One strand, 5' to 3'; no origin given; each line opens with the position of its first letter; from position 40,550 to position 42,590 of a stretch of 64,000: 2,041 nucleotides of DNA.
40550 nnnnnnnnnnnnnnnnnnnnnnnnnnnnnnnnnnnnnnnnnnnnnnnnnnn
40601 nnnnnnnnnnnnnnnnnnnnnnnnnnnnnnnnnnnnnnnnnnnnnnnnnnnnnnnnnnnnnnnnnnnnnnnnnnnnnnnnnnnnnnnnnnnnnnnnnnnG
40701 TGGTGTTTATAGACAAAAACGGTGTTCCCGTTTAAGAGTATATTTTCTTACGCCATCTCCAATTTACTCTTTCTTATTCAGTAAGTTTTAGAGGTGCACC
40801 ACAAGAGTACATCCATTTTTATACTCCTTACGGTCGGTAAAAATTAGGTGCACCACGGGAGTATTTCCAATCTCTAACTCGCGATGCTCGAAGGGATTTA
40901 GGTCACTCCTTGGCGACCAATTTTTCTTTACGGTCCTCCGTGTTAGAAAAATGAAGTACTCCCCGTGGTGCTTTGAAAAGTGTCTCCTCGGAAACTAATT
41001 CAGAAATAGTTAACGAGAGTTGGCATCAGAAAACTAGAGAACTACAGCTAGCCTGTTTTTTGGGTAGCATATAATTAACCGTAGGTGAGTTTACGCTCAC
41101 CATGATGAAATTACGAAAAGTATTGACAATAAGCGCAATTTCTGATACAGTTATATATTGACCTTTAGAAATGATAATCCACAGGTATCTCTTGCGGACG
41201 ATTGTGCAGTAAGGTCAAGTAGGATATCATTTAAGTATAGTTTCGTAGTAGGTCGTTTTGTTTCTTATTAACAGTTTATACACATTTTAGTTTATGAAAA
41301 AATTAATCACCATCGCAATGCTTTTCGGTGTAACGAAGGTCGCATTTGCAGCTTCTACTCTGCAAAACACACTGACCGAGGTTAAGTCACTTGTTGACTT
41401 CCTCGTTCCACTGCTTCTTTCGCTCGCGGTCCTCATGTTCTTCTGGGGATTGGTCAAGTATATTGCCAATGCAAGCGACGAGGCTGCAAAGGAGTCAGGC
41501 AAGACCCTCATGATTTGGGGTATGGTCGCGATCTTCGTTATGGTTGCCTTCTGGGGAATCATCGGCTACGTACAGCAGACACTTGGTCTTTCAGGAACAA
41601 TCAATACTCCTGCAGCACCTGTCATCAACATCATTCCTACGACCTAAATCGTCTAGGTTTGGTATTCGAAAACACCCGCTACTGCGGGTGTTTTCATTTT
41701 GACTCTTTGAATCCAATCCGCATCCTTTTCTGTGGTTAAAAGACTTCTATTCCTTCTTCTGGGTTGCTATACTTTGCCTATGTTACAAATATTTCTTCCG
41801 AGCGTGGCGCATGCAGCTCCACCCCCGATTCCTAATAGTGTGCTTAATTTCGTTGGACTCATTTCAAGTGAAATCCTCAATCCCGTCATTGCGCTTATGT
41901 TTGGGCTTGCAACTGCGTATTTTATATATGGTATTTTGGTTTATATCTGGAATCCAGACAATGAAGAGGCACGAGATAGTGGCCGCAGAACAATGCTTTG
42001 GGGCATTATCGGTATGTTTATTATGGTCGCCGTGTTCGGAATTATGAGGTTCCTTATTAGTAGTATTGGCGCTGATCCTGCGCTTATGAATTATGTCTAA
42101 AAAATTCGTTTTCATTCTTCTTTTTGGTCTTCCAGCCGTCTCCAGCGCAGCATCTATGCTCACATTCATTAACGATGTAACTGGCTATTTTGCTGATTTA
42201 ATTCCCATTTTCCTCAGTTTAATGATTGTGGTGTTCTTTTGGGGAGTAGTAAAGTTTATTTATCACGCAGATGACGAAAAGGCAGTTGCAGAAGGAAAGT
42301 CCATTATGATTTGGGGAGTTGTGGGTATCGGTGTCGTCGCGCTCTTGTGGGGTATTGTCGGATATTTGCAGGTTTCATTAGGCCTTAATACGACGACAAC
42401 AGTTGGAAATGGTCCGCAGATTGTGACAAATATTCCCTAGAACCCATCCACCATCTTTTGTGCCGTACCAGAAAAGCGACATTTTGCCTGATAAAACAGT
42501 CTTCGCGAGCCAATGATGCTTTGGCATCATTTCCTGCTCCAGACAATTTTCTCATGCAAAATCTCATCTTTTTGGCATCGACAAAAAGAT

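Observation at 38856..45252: Tandem array of eight diverged paralogous small two-TM secreted proteins (VirB2/TrbC-pilin-like topology) converging on a large polytopic membrane protein and a coupled soluble protein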

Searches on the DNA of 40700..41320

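Call 96: search_rna_families(source=window, start=40700, end=41320, threshold=evalue, max_evalue=1)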
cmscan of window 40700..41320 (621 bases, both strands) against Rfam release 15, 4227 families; matches with E-value up to 1: 0.
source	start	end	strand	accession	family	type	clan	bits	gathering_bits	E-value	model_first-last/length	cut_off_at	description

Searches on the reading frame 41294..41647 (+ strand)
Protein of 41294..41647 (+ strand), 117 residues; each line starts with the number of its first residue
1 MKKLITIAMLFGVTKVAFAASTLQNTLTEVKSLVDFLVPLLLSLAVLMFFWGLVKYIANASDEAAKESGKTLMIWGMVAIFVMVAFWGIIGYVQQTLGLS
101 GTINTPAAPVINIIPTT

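Call 3: search_protein_families(library=pfam, proteins=[window:41294-41647:+], max_evalue=1)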
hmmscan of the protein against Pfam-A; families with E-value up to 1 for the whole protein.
window:41294-41647:+ (117 aa): 7 families
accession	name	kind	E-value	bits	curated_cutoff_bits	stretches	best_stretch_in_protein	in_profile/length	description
PF18895.5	T4SS_pilin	-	1.3e-08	35.3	26.6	1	27-93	5-71/71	Type IV secretion system pilin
PF12725.13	DUF3810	-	0.0089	15.9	28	1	25-92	11-84/311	Protein of unknown function (DUF3810)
PF05987.18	DUF898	-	0.051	13.1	28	1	4-94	159-246/336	Bacterial protein of unknown function (DUF898)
PF11700.14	ATG22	-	0.051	12.7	24.1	1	15-100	303-383/482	Vacuole effluxer Atg22 like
PF09796.14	QCR10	-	0.089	13.3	27.5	1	64-96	8-40/63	Ubiquinol-cytochrome-c reductase complex subunit (QCR10)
PF06781.17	CrgA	-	0.18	12.4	24.8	0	21-60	19-58/89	Cell division protein CrgA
PF05478.16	Prominin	-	0.69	8.4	34.3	1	33-94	425-486/799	Prominin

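Call 4: search_protein_families(library=ncbifam, proteins=[window:41294-41647:+], max_evalue=1)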
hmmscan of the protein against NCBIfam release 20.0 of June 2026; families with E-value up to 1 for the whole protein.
window:41294-41647:+ (117 aa): 9 families
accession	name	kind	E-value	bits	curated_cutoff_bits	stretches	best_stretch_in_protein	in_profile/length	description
NF045849.1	ICE_MMCAP2_0565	equivalog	0.00011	21.7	40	1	39-93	22-76/80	Mbov_0395 family pilin-like conjugal transfer protein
NF047644.1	TsoY_fam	subfamily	0.00097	18.1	150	1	6-95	249-344/378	TsoY family (seleno)protein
NF002595.0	PRK02251.2-1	equivalog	0.0091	16.2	109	1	63-95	21-53/84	cell division protein CrgA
NF002593.0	PRK02251.1-2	equivalog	0.022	14.4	141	1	21-86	87-150/157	cell division protein CrgA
TIGR02908.1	CoxD_Bacillus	equivalog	0.038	13.9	117.85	1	2-89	27-107/110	cytochrome c oxidase subunit IVB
NF033883.1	conj_TraQ_IncI1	equivalog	0.06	13.2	80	1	31-85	11-65/175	conjugal transfer protein TraQ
TIGR00958.1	3a01208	subfamily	0.12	10.6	874.6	1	4-91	42-129/711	antigen peptide transporter 2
TIGR03025.1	EPS_sugtrans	subfamily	0.29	10.3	295.55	1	6-97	32-118/445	exopolysaccharide biosynthesis polyprenyl glycosylphosphotransferase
TIGR03943.1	TIGR03943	equivalog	0.78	9.1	88.8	1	38-87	14-71/221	TIGR03943 family putative permease subunit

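Call 78: find_homologous_proteins(query=window:41294-41647:+, max_evalue=0.00001)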
Query window:41294-41647:+ (117 aa): 193 proteins with E <= 0.00001 among 222 candidates; the best 120 are listed.
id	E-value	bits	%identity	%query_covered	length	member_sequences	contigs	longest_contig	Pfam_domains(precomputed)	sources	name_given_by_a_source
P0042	8.6e-66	237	100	100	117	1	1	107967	PF18895.6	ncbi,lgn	-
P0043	3.0e-55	203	85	100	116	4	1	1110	PF18895.6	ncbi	-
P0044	2.6e-46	174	73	100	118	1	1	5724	-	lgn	-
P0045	1.5e-45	172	72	100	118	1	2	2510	PF18895.6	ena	-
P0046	1.9e-45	171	73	100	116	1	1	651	PF18895.6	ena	-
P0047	1.3e-44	169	72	100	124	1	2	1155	PF18895.6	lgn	-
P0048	2.7e-44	168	71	100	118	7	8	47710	PF18895.6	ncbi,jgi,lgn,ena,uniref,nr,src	ncbi:MAG: hypothetical protein A2494_00725 [Candidatus Lloydbacteria bacterium RIFOXYC12_FULL_46_25]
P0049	1.5e-43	165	68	100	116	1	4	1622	PF18895.6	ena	-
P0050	8.8e-43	163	70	100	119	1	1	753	PF18895.6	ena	-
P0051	1.4e-42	162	68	100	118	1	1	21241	PF18895.6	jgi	-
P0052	1.5e-42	162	69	99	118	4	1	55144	PF18895.6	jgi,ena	-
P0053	1.6e-42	162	68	100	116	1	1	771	PF18895.6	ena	-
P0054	2.4e-42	161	67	99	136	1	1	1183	PF18895.6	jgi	jgi:uncharacterized membrane protein YidH (DUF202 family)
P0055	2.8e-42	161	67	98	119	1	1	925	PF18895.6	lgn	-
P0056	3.9e-42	161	68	100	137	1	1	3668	PF18895.6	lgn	-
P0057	6.6e-42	160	69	100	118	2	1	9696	PF18895.6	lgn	-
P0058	1.5e-41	159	69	100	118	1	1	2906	PF18895.6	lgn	-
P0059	1.8e-41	158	69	98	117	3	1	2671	PF18895.6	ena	-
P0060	6.1e-41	157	66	99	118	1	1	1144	PF18895.6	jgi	jgi:D-alanyl-lipoteichoic acid acyltransferase DltB (MBOAT superfamily)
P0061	1.1e-40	156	66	99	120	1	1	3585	PF18895.6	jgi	jgi:uncharacterized membrane protein YidH (DUF202 family)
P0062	1.2e-40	156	68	99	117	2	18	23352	PF18895.6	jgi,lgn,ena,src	-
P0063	2.1e-40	155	65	100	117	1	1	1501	PF18895.6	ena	-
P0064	4.7e-40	154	66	100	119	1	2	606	PF18895.6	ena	-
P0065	6.2e-40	153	64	100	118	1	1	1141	PF18895.6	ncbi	-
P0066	1.1e-39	153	62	100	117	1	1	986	PF18895.6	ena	-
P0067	1.5e-39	152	67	100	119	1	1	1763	PF18895.6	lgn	-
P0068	1.8e-39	152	67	100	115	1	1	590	PF18895.6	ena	-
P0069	3.1e-39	151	62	100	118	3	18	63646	PF18895.6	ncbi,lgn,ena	-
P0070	7.3e-39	150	67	86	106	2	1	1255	PF18895.6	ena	-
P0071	8.7e-39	150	71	85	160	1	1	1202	PF18895.6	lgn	-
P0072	1.8e-38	149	63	99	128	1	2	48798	PF18895.6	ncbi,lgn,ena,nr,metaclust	ncbi:MAG: hypothetical protein UY04_C0012G0027 [Parcubacteria group bacterium GW2011_GWA2_47_7]|nr:M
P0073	1.8e-38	149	63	99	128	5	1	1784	PF18895.6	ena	-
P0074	1.8e-38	149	68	93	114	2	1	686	PF18895.6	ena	-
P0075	2.1e-38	149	68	82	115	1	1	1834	PF18895.6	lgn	-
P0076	2.2e-38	148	63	99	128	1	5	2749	PF18895.6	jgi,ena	-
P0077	2.3e-38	148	65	98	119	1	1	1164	PF18895.6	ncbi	-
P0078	2.6e-38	148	68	94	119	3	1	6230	PF18895.6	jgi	jgi:uncharacterized membrane protein YidH (DUF202 family)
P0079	3.0e-38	148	64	99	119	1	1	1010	PF18895.6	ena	-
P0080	3.9e-38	148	65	100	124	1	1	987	PF18895.6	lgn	-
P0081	9.4e-38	146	69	87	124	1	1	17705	PF18895.6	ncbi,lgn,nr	ncbi:MAG TPA: hypothetical protein VLB83_05590 [Candidatus Paceibacterota bacterium]|nr:hypothetical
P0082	1.3e-37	146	68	85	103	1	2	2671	PF18895.6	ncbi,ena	ncbi:MAG: hypothetical protein AAB869_04335 [Patescibacteria group bacterium]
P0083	1.7e-37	146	70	79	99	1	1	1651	PF18895.6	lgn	-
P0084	1.9e-37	146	64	99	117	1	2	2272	PF18895.6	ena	-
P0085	2.1e-37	145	61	99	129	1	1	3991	PF18895.6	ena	-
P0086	2.5e-37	145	67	83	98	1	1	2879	PF18895.6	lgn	-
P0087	3.6e-37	145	66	98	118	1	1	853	PF18895.6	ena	-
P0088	4.0e-37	144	66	85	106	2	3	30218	PF18895.6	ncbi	-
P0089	6.2e-37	144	68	91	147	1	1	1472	PF18895.6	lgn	-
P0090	6.3e-37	144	62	98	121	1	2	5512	PF18895.6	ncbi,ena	-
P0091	1.1e-36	143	64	100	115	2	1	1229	PF18895.6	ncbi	-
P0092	1.2e-36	143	64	100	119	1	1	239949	PF18895.6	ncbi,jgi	jgi:hypothetical protein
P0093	1.3e-36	143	64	100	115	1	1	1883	PF18895.6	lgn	-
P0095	1.7e-36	142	62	99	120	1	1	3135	PF18895.6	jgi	jgi:uncharacterized membrane protein YidH (DUF202 family)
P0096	1.7e-36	142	61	100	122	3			PF18895.6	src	-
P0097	3.5e-36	141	71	86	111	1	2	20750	PF18895.6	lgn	-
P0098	4.1e-36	141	68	85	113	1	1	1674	PF18895.6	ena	-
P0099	5.6e-36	141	71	79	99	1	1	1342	PF18895.6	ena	-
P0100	6.8e-36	140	64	98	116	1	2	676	PF18895.6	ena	-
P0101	1.2e-35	140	62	100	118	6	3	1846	PF18895.6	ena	-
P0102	1.3e-35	140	63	100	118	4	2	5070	PF18895.6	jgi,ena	jgi:uncharacterized membrane protein YidH (DUF202 family)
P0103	2.7e-35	139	81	58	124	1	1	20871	PF18895.6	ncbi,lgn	-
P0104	3.0e-35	138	63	98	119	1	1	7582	PF18895.6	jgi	jgi:uncharacterized membrane protein YidH (DUF202 family)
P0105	3.2e-35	138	58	99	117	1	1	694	PF18895.6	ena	-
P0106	3.7e-35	138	71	80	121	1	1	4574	PF18895.6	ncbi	-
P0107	4.9e-35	138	62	100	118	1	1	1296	PF18895.6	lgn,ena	-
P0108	5.0e-35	138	69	79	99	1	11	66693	PF18895.6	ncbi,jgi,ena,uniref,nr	ncbi:MAG: hypothetical protein A2942_01310 [Candidatus Lloydbacteria bacterium RIFCSPLOWO2_01_FULL_5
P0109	5.6e-35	138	62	100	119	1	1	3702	PF18895.6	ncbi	-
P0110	9.7e-35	137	61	93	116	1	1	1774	PF18895.6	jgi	-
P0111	1.4e-34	136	60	98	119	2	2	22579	PF18895.6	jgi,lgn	jgi:hypothetical protein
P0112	1.9e-34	136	68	79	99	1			PF18895.6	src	-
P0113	2.4e-34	136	67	79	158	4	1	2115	PF18895.6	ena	-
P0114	3.0e-34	135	65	99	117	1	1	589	PF18895.6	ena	-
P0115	6.9e-34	134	61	93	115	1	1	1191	PF18895.6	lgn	-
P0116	7.1e-34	134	62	99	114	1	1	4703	PF18895.6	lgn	-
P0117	1.2e-33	133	58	96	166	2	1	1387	PF18895.6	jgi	jgi:hypothetical protein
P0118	1.5e-33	133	60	93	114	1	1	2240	PF18895.6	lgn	-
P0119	1.6e-33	133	62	85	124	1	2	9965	PF18895.6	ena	-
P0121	2.1e-33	132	58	100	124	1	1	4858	PF18895.6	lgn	-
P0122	2.2e-33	132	54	98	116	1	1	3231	PF18895.6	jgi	jgi:hypothetical protein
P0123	2.4e-33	132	55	99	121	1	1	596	PF18895.6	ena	-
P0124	2.9e-33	132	60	100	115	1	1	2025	PF18895.6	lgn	-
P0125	3.3e-33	132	69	75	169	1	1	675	PF18895.6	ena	-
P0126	3.9e-33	132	60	100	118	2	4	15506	PF18895.6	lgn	-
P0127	4.0e-33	132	63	93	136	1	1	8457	PF18895.6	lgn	-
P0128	4.4e-33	131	58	100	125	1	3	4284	PF18895.6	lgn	-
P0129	4.5e-33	131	56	96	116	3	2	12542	PF18895.6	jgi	jgi:uncharacterized membrane protein YidH (DUF202 family)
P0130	4.7e-33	131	58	100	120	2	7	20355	PF18895.6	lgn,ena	-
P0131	4.9e-33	131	55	95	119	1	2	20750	PF18895.6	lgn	-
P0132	5.4e-33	131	64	80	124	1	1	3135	PF18895.6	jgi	jgi:hypothetical protein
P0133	7.1e-33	131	59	98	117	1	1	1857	PF18895.6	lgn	-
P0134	1.0e-32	130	63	93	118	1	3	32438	PF18895.6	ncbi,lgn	-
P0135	1.2e-32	130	65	91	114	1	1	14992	PF18895.6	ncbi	-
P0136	1.4e-32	130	61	100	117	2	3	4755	PF18895.6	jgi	jgi:uncharacterized membrane protein YidH (DUF202 family)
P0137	1.8e-32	130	73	69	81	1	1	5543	PF18895.6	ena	-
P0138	1.9e-32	129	59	93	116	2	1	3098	PF18895.6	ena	-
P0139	2.0e-32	129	56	100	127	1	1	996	PF18895.6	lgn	-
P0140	2.2e-32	129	57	98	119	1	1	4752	PF18895.6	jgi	jgi:hypothetical protein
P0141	2.7e-32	129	58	97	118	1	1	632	PF18895.6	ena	-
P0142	2.7e-32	129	62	91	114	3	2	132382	PF18895.6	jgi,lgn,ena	-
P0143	5.3e-32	128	58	98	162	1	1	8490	PF18895.6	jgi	jgi:uncharacterized membrane protein YidH (DUF202 family)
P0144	6.3e-32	128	56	99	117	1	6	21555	PF18895.6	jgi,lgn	jgi:uncharacterized membrane protein YidH (DUF202 family)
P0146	7.0e-32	128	61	91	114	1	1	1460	PF18895.6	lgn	-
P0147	1.0e-31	127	59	95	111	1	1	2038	PF18895.6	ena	-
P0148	1.1e-31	127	57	100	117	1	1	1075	PF18895.6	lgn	-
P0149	1.3e-31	127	57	99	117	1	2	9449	PF18895.6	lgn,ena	-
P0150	1.6e-31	126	61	100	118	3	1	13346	PF18895.6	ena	-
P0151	2.0e-31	126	64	79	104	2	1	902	PF18895.6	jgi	jgi:hypothetical protein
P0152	2.2e-31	126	60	100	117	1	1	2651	PF18895.6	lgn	-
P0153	2.4e-31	126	63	99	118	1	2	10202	PF18895.6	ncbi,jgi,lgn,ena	-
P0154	2.9e-31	126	62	93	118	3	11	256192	PF18895.6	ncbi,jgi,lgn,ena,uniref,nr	ncbi:MAG: hypothetical protein A2845_02935 [Candidatus Lloydbacteria bacterium RIFCSPHIGHO2_01_FULL_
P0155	3.1e-31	126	63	79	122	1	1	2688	PF18895.6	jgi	jgi:hypothetical protein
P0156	3.6e-31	125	58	99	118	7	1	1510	PF18895.6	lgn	-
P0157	4.2e-31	125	58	100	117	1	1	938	PF18895.6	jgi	jgi:hypothetical protein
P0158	4.2e-31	125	59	100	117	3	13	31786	PF18895.6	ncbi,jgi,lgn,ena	jgi:small-conductance mechanosensitive channel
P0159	4.4e-31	125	79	53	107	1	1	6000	PF18895.6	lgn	-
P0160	4.4e-31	125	57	97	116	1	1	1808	PF18895.6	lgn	-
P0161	5.1e-31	125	60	93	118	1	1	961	PF18895.6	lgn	-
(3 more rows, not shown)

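Call 83: search_protein_families(library=phrogs, proteins=[window:41294-41647:+], max_evalue=0.01)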
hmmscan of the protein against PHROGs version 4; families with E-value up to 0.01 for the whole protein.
window:41294-41647:+ (117 aa): 0 families

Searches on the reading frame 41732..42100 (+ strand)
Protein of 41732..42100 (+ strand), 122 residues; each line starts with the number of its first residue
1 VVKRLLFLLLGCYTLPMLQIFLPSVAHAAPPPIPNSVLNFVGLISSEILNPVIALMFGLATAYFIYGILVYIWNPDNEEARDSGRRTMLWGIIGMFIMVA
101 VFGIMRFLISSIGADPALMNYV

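Call 3: search_protein_families(library=pfam, proteins=[window:41732-42100:+], max_evalue=1)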
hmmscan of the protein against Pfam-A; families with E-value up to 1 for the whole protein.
window:41732-42100:+ (122 aa): 4 families
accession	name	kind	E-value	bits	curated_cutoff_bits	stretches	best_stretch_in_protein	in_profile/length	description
PF18895.5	T4SS_pilin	-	4.2e-07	30.4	26.6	1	44-108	8-71/71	Type IV secretion system pilin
PF03994.20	DUF350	-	0.14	12.6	26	1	50-110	43-98/133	Domain of Unknown Function (DUF350)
PF06570.16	DUF1129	-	0.14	12.2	29.1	1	53-112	115-175/207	Protein of unknown function (DUF1129)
PF14362.11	DUF4407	-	0.27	10.9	31.3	1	53-114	24-71/297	Domain of unknown function (DUF4407)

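Call 4: search_protein_families(library=ncbifam, proteins=[window:41732-42100:+], max_evalue=1)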
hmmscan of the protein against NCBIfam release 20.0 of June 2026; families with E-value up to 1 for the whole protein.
window:41732-42100:+ (122 aa): 3 families
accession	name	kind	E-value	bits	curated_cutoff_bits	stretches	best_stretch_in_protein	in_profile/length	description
NF045849.1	ICE_MMCAP2_0565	equivalog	2.9e-05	23.6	40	1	44-112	12-80/80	Mbov_0395 family pilin-like conjugal transfer protein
NF050121.1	bc1_QcrA_actin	exception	0.079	12.5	275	1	52-105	24-75/319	cytochrome bc1 complex Rieske iron-sulfur subunit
NF008645.0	PRK11638.1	equivalog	0.25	10.4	332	1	70-100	307-340/349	ECA polysaccharide chain length modulation protein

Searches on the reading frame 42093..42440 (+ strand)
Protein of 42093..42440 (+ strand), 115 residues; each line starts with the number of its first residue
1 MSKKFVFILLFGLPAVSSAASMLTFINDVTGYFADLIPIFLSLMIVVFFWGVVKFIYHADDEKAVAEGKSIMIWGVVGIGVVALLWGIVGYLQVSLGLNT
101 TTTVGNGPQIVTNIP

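Call 3: search_protein_families(library=pfam, proteins=[window:42093-42440:+], max_evalue=1)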
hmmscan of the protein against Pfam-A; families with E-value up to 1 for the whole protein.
window:42093-42440:+ (115 aa): 3 families
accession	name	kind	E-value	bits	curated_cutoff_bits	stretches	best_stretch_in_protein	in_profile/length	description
PF18895.5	T4SS_pilin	-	6e-12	45.9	26.6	1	24-92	7-71/71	Type IV secretion system pilin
PF20563.3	DUF6773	-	0.33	11.2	27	1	6-94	21-110/163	Family of unknown function (DUF6773)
PF00335.26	Tetraspanin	-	0.64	10.1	32.1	1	39-93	13-67/225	Tetraspanin family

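Call 4: search_protein_families(library=ncbifam, proteins=[window:42093-42440:+], max_evalue=1)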
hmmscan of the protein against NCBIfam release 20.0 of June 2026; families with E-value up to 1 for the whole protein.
window:42093-42440:+ (115 aa): 2 families
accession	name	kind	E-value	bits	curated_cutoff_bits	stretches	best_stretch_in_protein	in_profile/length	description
NF045849.1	ICE_MMCAP2_0565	equivalog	5.7e-06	25.9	40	1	22-90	9-74/80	Mbov_0395 family pilin-like conjugal transfer protein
NF045937.1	MSC_0624_12TM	equivalog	0.002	16.7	70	1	5-94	215-304/445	MSC_0624 family F1-like ATPase-associated membrane protein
